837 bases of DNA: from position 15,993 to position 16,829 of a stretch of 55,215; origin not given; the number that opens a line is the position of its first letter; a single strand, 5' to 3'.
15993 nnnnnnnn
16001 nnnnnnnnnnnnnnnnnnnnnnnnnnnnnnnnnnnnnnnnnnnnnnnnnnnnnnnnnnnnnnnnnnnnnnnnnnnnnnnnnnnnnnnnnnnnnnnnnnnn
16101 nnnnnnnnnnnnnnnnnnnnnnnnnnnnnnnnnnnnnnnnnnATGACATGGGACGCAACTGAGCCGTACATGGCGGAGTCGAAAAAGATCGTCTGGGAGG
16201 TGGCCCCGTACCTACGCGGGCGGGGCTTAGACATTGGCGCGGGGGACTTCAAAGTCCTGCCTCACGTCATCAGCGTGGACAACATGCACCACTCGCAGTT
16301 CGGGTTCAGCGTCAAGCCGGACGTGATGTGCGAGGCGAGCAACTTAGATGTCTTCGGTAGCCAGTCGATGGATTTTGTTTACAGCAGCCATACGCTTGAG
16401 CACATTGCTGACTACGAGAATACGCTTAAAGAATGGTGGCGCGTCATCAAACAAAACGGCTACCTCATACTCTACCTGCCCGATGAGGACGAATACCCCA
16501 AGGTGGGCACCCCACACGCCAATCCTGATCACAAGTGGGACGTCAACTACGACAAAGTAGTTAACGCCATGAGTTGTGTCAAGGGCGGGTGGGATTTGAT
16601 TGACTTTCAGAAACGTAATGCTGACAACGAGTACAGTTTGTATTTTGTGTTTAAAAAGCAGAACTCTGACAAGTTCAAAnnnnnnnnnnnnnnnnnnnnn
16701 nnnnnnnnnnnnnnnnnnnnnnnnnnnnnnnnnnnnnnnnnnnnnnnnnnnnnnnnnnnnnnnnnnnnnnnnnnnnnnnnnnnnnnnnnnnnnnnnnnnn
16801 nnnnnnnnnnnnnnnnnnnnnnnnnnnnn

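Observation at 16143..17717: SAM-methyltransferase / GT9 glycosyltransferase fusion embedded in the head-tail operon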

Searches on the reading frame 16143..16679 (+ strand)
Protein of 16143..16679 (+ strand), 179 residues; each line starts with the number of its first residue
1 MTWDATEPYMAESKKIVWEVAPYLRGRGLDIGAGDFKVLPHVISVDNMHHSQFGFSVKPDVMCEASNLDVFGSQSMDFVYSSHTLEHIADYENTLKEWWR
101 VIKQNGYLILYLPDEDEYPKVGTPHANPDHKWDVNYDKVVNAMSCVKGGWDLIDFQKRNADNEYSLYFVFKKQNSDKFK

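Call 67: search_dna_similar(query=window:16143-16679:+, collection=phages, mode=protein, max_evalue=0.1, max_rows=25)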
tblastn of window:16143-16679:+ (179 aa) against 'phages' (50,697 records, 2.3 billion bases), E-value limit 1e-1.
Records with a match: 14; places in all: 14; records where one place covers at least 80% of the query: 0.
Best place of each record, by identity: <60% 14.
By first word of the organism name: Streptococcus 6; Synechococcus 4; uncultured 2; Microcystis 1; Caudoviricetes 1.
By host as written in the record: - 3; Synechococcus sp. WH 7803 2; Synechococcus sp. WH8102 2; Streptococcus suis 2; Microcystis elabens 1; Streptococcus suis JH1301 1; Streptococcus suis FJSM5 1; Streptococcus suis FJSM7 1; and 1 more.
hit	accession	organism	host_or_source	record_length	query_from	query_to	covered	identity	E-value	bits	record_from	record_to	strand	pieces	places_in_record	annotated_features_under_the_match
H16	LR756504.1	uncultured phage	metagenomic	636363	26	117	51%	33.3%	7e-3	42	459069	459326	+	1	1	record has no annotation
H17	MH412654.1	Synechococcus phage S-T4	Synechococcus sp. WH 7803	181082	24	114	51%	32.6%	9e-5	47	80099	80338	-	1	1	methyltransferase type 11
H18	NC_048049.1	Synechococcus phage S-T4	Synechococcus sp. WH 7803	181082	24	114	51%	32.6%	9e-5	47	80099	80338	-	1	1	methyltransferase type 11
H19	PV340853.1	Synechococcus phage Sf-CH8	Synechococcus sp. WH8102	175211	24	114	51%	32.6%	3e-4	46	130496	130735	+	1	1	methyltransferase type 11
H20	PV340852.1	Synechococcus phage Sf-CH5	Synechococcus sp. WH8102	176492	24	114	51%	32.6%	3e-4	46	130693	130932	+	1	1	methyltransferase type 11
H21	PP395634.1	Microcystis phage Mel-JY01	Microcystis elabens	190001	23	114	51%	31.9%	3e-4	46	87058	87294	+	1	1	methyltransferase domain containing protein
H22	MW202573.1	Caudoviricetes sp.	Manatee Spring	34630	56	114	33%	42.6%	1e-5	50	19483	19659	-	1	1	methyltransferase domain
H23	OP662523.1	Streptococcus phage YS771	Streptococcus suis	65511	63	129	37%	34.3%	5e-2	39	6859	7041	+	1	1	ubiquinone/menaquinone biosynthesis methyltransferase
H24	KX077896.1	Streptococcus phage phiJH1301-2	Streptococcus suis JH1301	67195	63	129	37%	34.3%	5e-2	39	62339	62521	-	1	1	ubiquinone/menaquinone biosynthesis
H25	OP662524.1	Streptococcus phage YS387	Streptococcus suis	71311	63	129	37%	34.3%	5e-2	39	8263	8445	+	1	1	ubiquinone/menaquinone biosynthesis methyltransferase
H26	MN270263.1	Streptococcus phage phi-SsuFJSM5_rum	Streptococcus suis FJSM5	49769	63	129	37%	34.3%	6e-2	39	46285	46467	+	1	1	UbiE/COQ5 family methyltransferase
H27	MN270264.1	Streptococcus phage phi-SsuFJSM7_rum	Streptococcus suis FJSM7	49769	63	129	37%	34.3%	6e-2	39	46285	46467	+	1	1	UbiE/COQ5 family methyltransferase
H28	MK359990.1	Streptococcus phage phi-SC181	Streptococcus suis SC181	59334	63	129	37%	34.3%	6e-2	39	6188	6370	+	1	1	none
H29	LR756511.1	uncultured phage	metagenomic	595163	64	120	32%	33.3%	1e-3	44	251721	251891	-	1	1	record has no annotation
